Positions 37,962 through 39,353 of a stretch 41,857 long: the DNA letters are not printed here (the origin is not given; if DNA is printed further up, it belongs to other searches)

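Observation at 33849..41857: Eight translationally coupled genes (kpsF, HpcH-type aldolase, kdsB-like, Gfo/Idh/MocA, SDR, dehydroquinate-synthase-like, 2-hydroxyacid DH, putative transferase): candidate pathway to a non-canonical CMP-activated 3-deoxy-ulosonic, possibly carbocyclic, sugar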

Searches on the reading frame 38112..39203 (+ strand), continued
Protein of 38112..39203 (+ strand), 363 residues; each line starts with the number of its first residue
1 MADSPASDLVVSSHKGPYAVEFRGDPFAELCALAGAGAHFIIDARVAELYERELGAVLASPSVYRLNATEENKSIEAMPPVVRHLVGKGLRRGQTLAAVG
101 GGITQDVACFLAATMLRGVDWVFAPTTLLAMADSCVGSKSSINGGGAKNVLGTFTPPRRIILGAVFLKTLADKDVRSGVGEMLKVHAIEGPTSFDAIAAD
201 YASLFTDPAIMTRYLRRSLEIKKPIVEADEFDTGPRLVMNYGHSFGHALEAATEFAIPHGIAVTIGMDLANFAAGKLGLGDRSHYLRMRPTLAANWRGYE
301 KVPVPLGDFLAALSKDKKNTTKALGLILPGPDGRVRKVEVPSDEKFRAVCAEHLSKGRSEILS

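Call 36: search_protein_families(library=ncbifam, proteins=[L057:13863-14486:+, L015:6023-6655:+, L010:8675-9277:+, L011:4305-4949:+, L015:4431-5093:+, L062:2292-3359:+, L062:5244-6338:+, L015:13953-15839:+], max_evalue=0.00001)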
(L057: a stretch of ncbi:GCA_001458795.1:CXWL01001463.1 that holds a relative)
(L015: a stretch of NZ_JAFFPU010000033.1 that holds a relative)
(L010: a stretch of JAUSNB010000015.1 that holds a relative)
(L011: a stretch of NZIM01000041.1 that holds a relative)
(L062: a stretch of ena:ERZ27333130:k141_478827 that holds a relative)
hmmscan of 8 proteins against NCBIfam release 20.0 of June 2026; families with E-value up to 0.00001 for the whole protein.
L057:13863-14486:+ (208 aa): 10 families
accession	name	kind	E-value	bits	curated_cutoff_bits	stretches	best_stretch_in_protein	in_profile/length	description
TIGR00441.1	gmhA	equivalog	9.2e-35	120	209.45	1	59-200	10-150/154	D-sedoheptulose 7-phosphate isomerase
NF010546.0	PRK13936.1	equivalog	1.3e-31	109.9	276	1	52-200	35-185/197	phosphoheptose isomerase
NF010547.0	PRK13938.1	equivalog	6.8e-29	100.9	320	1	40-200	25-184/196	D-sedoheptulose 7-phosphate isomerase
NF001628.0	PRK00414.1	equivalog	2.6e-26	92.4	265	1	43-202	27-185/192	D-sedoheptulose 7-phosphate isomerase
NF008138.0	PRK10886.1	equivalog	1.9e-22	80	352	1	44-198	25-181/196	DnaA initiator-associating protein DiaA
NF041755.1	RuMP_HxlAB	equivalog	1.3e-09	37.5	500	1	126-194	285-354/391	bifunctional 3-hexulose-6-phosphate synthase/6-phospho-3-hexuloisomerase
TIGR03127.2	RuMP_HxlB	equivalog_domain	3.2e-08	33.7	160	1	126-184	69-127/178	6-phospho-3-hexuloisomerase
NF002805.0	PRK02947.1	subfamily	8.3e-08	31.7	135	1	33-162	10-140/247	sugar isomerase domain-containing protein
NF040776.2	AlsR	equivalog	1.8e-06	27.1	400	1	129-183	176-230/279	transcriptional repressor AlsR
NF046059.1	NagB_SO3506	equivalog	9.9e-06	25.1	430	0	130-180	87-137/330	glucosamine-6-phosphate deaminase NagB-II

L015:6023-6655:+ (211 aa): 10 families
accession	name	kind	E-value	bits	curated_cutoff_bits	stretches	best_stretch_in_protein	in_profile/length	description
TIGR00441.1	gmhA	equivalog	1.9e-25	89.7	209.45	1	36-202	3-150/154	D-sedoheptulose 7-phosphate isomerase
NF001628.0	PRK00414.1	equivalog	1.4e-20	73.8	265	1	26-202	26-183/192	D-sedoheptulose 7-phosphate isomerase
NF010546.0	PRK13936.1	equivalog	6.9e-18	65.1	276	1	10-202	11-184/197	phosphoheptose isomerase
NF010547.0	PRK13938.1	equivalog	5.9e-14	52.2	320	1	29-203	30-184/196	D-sedoheptulose 7-phosphate isomerase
NF008138.0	PRK10886.1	equivalog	1.9e-12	47.3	352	1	9-185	8-167/196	DnaA initiator-associating protein DiaA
NF008458.0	PRK11337.1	equivalog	4.7e-09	35.6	378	0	128-184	186-242/293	MurR/RpiR family transcriptional regulator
NF002805.0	PRK02947.1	subfamily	3e-08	33.1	135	0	127-165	104-142/247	sugar isomerase domain-containing protein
NF040776.2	AlsR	equivalog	1.3e-07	30.8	400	0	127-186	173-232/279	transcriptional repressor AlsR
NF003915.0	PRK05441.1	subfamily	4.8e-07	29.1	168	0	128-179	129-180/300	N-acetylmuramic acid 6-phosphate etherase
TIGR00274.1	TIGR00274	equivalog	3e-06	26.5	302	0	131-179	127-175/291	N-acetylmuramic acid 6-phosphate etherase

L010:8675-9277:+ (201 aa): 8 families
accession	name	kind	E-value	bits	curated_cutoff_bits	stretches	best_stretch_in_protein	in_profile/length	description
TIGR00441.1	gmhA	equivalog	4.3e-36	124.3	209.45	1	45-196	4-153/154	D-sedoheptulose 7-phosphate isomerase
NF010546.0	PRK13936.1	equivalog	6.2e-36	124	276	1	36-196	27-188/197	phosphoheptose isomerase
NF001628.0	PRK00414.1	equivalog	6.7e-28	97.6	265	1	37-196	29-186/192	D-sedoheptulose 7-phosphate isomerase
NF008138.0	PRK10886.1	equivalog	6.5e-26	91.2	352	1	25-168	12-160/196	DnaA initiator-associating protein DiaA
NF010547.0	PRK13938.1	equivalog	3e-25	89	320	1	44-193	37-184/196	D-sedoheptulose 7-phosphate isomerase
NF003915.0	PRK05441.1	subfamily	1.7e-08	33.9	168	1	24-172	32-183/300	N-acetylmuramic acid 6-phosphate etherase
NF009222.0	PRK12570.1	subfamily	8.1e-07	28.2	255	1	42-170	59-188/307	N-acetylmuramic acid 6-phosphate etherase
TIGR03127.2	RuMP_HxlB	equivalog_domain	1.3e-06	28.5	160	0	120-174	72-126/178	6-phospho-3-hexuloisomerase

L011:4305-4949:+ (215 aa): 8 families
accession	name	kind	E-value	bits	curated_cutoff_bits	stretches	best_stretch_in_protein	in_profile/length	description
TIGR00441.1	gmhA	equivalog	8.6e-28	97.3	209.45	1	50-191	10-149/154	D-sedoheptulose 7-phosphate isomerase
NF010546.0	PRK13936.1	equivalog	1.1e-27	97.1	276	1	39-191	31-184/197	phosphoheptose isomerase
NF001628.0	PRK00414.1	equivalog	2.4e-22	79.5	265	1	51-173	44-165/192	D-sedoheptulose 7-phosphate isomerase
NF010547.0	PRK13938.1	equivalog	3.3e-22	79.1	320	1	41-194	35-186/196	D-sedoheptulose 7-phosphate isomerase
NF008138.0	PRK10886.1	equivalog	4.7e-16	59.1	352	1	50-162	40-152/196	DnaA initiator-associating protein DiaA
NF003915.0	PRK05441.1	subfamily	1.4e-09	37.4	168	1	92-171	103-183/300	N-acetylmuramic acid 6-phosphate etherase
NF009222.0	PRK12570.1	subfamily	2.7e-09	36.3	255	1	36-170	54-189/307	N-acetylmuramic acid 6-phosphate etherase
TIGR00274.1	TIGR00274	equivalog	1.5e-06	27.5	302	1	116-170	123-177/291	N-acetylmuramic acid 6-phosphate etherase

L015:4431-5093:+ (221 aa): 7 families
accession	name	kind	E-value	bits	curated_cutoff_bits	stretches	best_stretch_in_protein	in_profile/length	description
TIGR01198.1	pgl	equivalog_domain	1.2e-45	155.9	124.45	1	8-200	2-204/234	6-phosphogluconolactonase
TIGR00502.1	nagB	equivalog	1.3e-13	50.9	236.9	1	18-202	16-220/259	glucosamine-6-phosphate deaminase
NF002557.0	PRK02122.1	subfamily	3.8e-10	38.5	384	1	10-206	36-255/653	glucosamine-6-phosphate deaminase-like protein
NF001682.0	PRK00443.1-1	equivalog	2.1e-09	37.2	528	1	30-200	24-205/262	glucosamine-6-phosphate deaminase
NF009022.0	PRK12358.1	equivalog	3.3e-08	33.3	247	0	29-145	23-138/239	glucosamine-6-phosphate deaminase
NF007291.0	PRK09762.1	equivalog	5.9e-08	32.6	271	1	15-202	12-214/236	galactosamine-6-phosphate isomerase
NF001684.0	PRK00443.1-4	subfamily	2.5e-06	27.2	326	0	29-194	23-206/260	glucosamine-6-phosphate deaminase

L062:2292-3359:+ (356 aa): 2 families
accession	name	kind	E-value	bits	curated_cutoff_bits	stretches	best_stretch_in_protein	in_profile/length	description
TIGR03586.1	PseI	equivalog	2.7e-143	477.1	340.25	1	22-348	1-327/327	pseudaminic acid synthase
TIGR03569.1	NeuB_NnaB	equivalog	2.4e-83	279.9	399.65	1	24-346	2-327/329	N-acetylneuraminate synthase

L062:5244-6338:+ (365 aa): 52 families (the best 25 are shown)
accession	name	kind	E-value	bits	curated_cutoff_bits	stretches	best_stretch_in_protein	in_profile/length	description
TIGR01141.1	hisC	equivalog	9.1e-57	192.5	276.55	1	31-331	21-317/349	histidinol-phosphate transaminase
NF002877.0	PRK03317.1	equivalog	1.4e-41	142.6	409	1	34-332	35-340/374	histidinol-phosphate transaminase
TIGR01140.1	L_thr_O3P_dcar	equivalog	6.8e-40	137.2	290.55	1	31-348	16-319/331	threonine-phosphate decarboxylase CobD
NF003496.0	PRK05166.1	equivalog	9.4e-37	126.6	540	1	58-324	62-331/373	histidinol-phosphate transaminase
NF002878.0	PRK03321.1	subfamily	2.5e-35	121.9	374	1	30-328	22-318/352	histidinol-phosphate transaminase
NF002726.0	PRK02610.1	equivalog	3.2e-30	105.3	391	1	84-311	92-320/374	histidinol-phosphate transaminase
NF006580.0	PRK09105.1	subfamily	2e-29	102.6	444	1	28-326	44-335/375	pyridoxal phosphate-dependent aminotransferase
NF006014.0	PRK08153.1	equivalog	2.7e-28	98.9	510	1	47-323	50-321/370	pyridoxal phosphate-dependent aminotransferase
NF041364.1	GntC_guanitoxin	equivalog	1e-27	97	415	1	82-311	59-298/356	guanitoxin biosynthesis PLP-dependent (S)-gamma-hydroxy-L-arginine cyclodehydratase GntC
NF051461.1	pyoverd_PtaA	equivalog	5.5e-26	91.1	500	1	24-323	28-321/359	pyoverdine biosynthesis transaminase PtaA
NF005593.0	PRK07324.1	equivalog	1.2e-21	77.2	476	1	79-282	76-280/373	aminotransferase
NF004870.0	PRK06225.1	equivalog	1.9e-20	72.9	351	1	20-326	18-329/380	pyridoxal phosphate-dependent aminotransferase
NF005915.1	PRK07908.1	equivalog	5.7e-19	68.7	360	1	156-323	127-293/332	Rv2231c family histidinol phosphate aminotransferase CobC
TIGR03947.1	viomycin_VioD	equivalog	1.4e-18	67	390.9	1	55-275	39-263/359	capreomycidine synthase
NF052290.2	MocR_like_YczR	exception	2e-17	63.1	487.4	1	82-284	162-369/458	MocR-like transcription factor YczR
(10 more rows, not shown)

L015:13953-15839:+ (629 aa): 1 family
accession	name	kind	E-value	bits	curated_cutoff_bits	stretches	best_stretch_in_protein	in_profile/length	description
TIGR04326.1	O_ant_LIC13510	subfamily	3.1e-170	567.4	250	1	30-626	2-602/602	TIGR04326 family surface carbohydrate biosynthesis protein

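Call 43: search_protein_families(library=pfam, proteins=[L010:29-529:+, L010:529-1890:+, L010:1902-3035:+, L010:3027-4070:-, L010:11987-12853:+, L010:12856-13986:-, L010:13989-15893:+, L010:15999-17831:+, L010:17732-18979:+, L010:18966-20258:+], max_evalue=0.001)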
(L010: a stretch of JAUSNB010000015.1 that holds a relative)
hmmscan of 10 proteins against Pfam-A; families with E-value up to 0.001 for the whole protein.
L010:29-529:+ (167 aa): 1 family
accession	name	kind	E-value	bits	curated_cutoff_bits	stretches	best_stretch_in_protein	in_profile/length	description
PF22725.1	GFO_IDH_MocA_C3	-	6.8e-07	29.8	27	1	10-85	47-123/124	GFO/IDH/MocA C-terminal domain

L010:529-1890:+ (454 aa): 1 family
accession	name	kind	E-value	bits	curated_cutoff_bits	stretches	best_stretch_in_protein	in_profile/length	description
PF00202.27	Aminotran_3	-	3.9e-33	115.2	30.5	1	32-356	9-333/403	Aminotransferase class-III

L010:1902-3035:+ (378 aa): 0 families

L010:3027-4070:- (348 aa): 0 families

L010:11987-12853:+ (289 aa): 5 families
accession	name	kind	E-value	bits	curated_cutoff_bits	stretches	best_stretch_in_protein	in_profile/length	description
PF04321.23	RmlD_sub_bind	-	4.2e-78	262.8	27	1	11-286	2-283/287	RmlD substrate binding domain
PF01370.27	Epimerase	-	7.2e-19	68.6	20.9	1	12-173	1-189/240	NAD dependent epimerase/dehydratase family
PF16363.11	GDP_Man_Dehyd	-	1.5e-15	57.9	27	1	39-146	58-169/332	GDP-mannose 4,6 dehydratase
PF02719.21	Polysacc_synt_2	-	1.9e-07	31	20.2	1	39-145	60-153/293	Polysaccharide biosynthesis protein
PF07993.18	NAD_binding_4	-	6.2e-05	22.7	20.1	1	59-142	91-189/258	Male sterility protein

L010:12856-13986:- (377 aa): 3 families
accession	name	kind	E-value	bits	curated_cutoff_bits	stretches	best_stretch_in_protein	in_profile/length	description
PF00535.33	Glycos_transf_2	-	1.1e-31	110.4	23.3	1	31-189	1-162/168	Glycosyl transferase family 2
PF10111.15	Glyco_tranf_2_2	-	6.3e-08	32.9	27.3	1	36-184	8-168/276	Glycosyltransferase like family 2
PF13641.12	Glyco_tranf_2_3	-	8.6e-05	23.1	27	1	27-212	1-192/230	Glycosyltransferase like family 2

L010:13989-15893:+ (635 aa): 3 families
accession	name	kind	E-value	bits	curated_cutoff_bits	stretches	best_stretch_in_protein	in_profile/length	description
PF00733.27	Asn_synthase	-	4.4e-63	214.5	21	1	254-626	2-352/354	Asparagine synthase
PF13537.11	GATase_7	-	1.3e-39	135.4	25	1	57-176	2-122/123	Glutamine amidotransferase domain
PF13522.11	GATase_6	-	3.5e-36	124.5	27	1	52-171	12-130/130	Glutamine amidotransferase domain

L010:15999-17831:+ (611 aa): 1 family
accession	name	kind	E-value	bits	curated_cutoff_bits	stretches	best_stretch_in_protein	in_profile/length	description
PF13522.11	GATase_6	-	5.1e-09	36.7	27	1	62-184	8-130/130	Glutamine amidotransferase domain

L010:17732-18979:+ (416 aa): 1 family
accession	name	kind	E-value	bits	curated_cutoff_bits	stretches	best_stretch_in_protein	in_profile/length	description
PF13692.12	Glyco_trans_1_4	-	3.4e-06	27.8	27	1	243-354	2-113/142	Glycosyl transferases group 1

L010:18966-20258:+ (431 aa): 3 families
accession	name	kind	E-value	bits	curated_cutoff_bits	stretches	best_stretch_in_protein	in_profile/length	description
PF13692.12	Glyco_trans_1_4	-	2.2e-20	73.8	27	1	246-386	4-138/142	Glycosyl transferases group 1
PF00534.26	Glycos_transf_1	-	5.5e-16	59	26.4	1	246-387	18-155/172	Glycosyl transferases group 1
PF13439.12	Glyco_transf_4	-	3e-09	37.6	28.5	1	109-230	40-167/170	Glycosyltransferase Family 4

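Call 55: search_dna_similar(query=window:38112-39200:+, collection=plasmids, mode=protein, max_evalue=1e-40, max_rows=30)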
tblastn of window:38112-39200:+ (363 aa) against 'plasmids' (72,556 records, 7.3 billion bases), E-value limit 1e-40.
No match.

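Call 59: search_protein_families(library=pfam, proteins=[L008:12135-13829:+, L008:14765-15454:+, L008:15483-17075:-, L008:16999-18279:-, L008:7979-9184:-, L008:7166-7969:-, L008:6013-7158:-, L008:4459-6009:-, L008:2903-4459:-, L008:19094-19804:-], max_evalue=0.001)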
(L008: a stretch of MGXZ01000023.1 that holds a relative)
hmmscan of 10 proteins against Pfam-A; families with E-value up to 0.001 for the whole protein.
L008:12135-13829:+ (565 aa): 2 families
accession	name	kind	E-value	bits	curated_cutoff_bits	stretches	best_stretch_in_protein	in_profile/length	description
PF13483.12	Lactamase_B_3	-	1.2e-08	35.6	24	1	131-208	2-58/160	Beta-lactamase superfamily domain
PF00355.32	Rieske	-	0.00094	19.5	20.3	0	45-81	33-70/88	Rieske [2Fe-2S] domain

L008:14765-15454:+ (230 aa): 1 family
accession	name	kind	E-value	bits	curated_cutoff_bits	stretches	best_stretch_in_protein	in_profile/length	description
PF04199.19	Cyclase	-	1.2e-16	61.7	23.1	1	13-166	3-140/142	Putative cyclase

L008:15483-17075:- (531 aa): 2 families
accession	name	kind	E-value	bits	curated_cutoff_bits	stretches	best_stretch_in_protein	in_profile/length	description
PF00294.29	PfkB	-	3.6e-13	50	25.8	1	218-481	3-263/302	pfkB family carbohydrate kinase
PF01467.32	CTP_transf_like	-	4.7e-12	46.7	21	1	55-179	4-129/133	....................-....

L008:16999-18279:- (427 aa): 0 families

L008:7979-9184:- (402 aa): 1 family
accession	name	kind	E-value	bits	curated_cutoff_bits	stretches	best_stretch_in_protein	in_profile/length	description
PF13524.12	Glyco_trans_1_2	-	4.6e-23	82.2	25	1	288-393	43-142/144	Glycosyl transferase-like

L008:7166-7969:- (268 aa): 1 family
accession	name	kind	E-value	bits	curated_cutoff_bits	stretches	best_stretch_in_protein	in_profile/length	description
PF01522.26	Polysacc_deac_1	-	1.7e-25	89.8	23.1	1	73-212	5-123/124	Polysaccharide deacetylase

L008:6013-7158:- (382 aa): 3 families
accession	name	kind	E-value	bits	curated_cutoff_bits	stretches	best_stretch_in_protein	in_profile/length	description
PF00534.26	Glycos_transf_1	-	1.1e-19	71.1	26.4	1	188-354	6-171/172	Glycosyl transferases group 1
PF13692.12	Glyco_trans_1_4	-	6.6e-13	49.6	27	1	199-339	3-140/142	Glycosyl transferases group 1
PF13524.12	Glyco_trans_1_2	-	0.00031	21.1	25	1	260-368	29-142/144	Glycosyl transferase-like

L008:4459-6009:- (517 aa): 1 family
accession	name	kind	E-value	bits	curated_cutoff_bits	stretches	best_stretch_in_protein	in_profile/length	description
PF01408.29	GFO_IDH_MocA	-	2e-08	35.4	24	1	259-324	51-116/120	Oxidoreductase family, NAD-binding Rossmann fold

L008:2903-4459:- (519 aa): 1 family
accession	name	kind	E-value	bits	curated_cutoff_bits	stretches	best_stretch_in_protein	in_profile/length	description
PF14052.12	Caps_assemb_Wzi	-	2.2e-41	142.6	30.1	1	121-464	28-344/392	Capsule assembly protein Wzi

L008:19094-19804:- (237 aa): 1 family
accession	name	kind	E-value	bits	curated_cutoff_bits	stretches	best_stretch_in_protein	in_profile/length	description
PF02348.25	CTP_transf_3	-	1.2e-22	81.2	22.6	1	6-206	3-179/217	Cytidylyltransferase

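Call 65: find_related_loci(query=A2, collection=metagenome_contigs, flank=10000)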
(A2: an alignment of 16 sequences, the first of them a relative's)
Query A2 (363 aa) in metagenome_contigs; peptide patterns used: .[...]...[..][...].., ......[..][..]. (x = any residue, [..] = any of these).
600 stretches matched a pattern (row limit reached: there are more); 569 encode a relative of the query (tblastn E <= 1e-3); the best 80 are kept; 80 distinct loci.
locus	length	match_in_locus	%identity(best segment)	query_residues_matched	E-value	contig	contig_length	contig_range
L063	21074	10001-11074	59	3-359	2e-142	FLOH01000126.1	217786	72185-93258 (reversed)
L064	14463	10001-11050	59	9-358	3e-139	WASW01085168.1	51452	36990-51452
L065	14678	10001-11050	58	9-358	3e-138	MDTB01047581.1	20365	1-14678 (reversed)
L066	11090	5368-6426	57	6-358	1e-135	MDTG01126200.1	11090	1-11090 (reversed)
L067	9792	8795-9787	60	3-332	3e-135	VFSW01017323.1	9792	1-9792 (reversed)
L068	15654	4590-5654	58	9-361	5e-135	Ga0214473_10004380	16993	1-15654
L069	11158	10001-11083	58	5-359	3e-134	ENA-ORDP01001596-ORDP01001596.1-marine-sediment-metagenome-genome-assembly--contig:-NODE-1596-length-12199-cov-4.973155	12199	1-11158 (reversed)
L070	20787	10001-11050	57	9-358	7e-133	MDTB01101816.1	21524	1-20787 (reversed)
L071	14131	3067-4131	58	1-354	2e-132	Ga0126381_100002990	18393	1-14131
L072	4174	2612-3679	56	5-358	3e-134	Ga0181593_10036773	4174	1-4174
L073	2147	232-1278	56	9-357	1e-139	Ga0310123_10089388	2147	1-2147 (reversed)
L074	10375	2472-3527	53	9-358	3e-130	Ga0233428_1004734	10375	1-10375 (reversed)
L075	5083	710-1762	56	4-354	9e-131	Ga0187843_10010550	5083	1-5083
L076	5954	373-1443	54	1-355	1e-129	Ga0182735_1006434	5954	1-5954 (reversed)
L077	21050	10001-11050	57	6-354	9e-128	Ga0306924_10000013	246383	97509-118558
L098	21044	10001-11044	56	7-355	4e-118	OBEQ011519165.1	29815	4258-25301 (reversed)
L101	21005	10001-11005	53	3-336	2e-117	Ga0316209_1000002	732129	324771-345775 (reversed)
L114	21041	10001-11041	52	9-356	1e-115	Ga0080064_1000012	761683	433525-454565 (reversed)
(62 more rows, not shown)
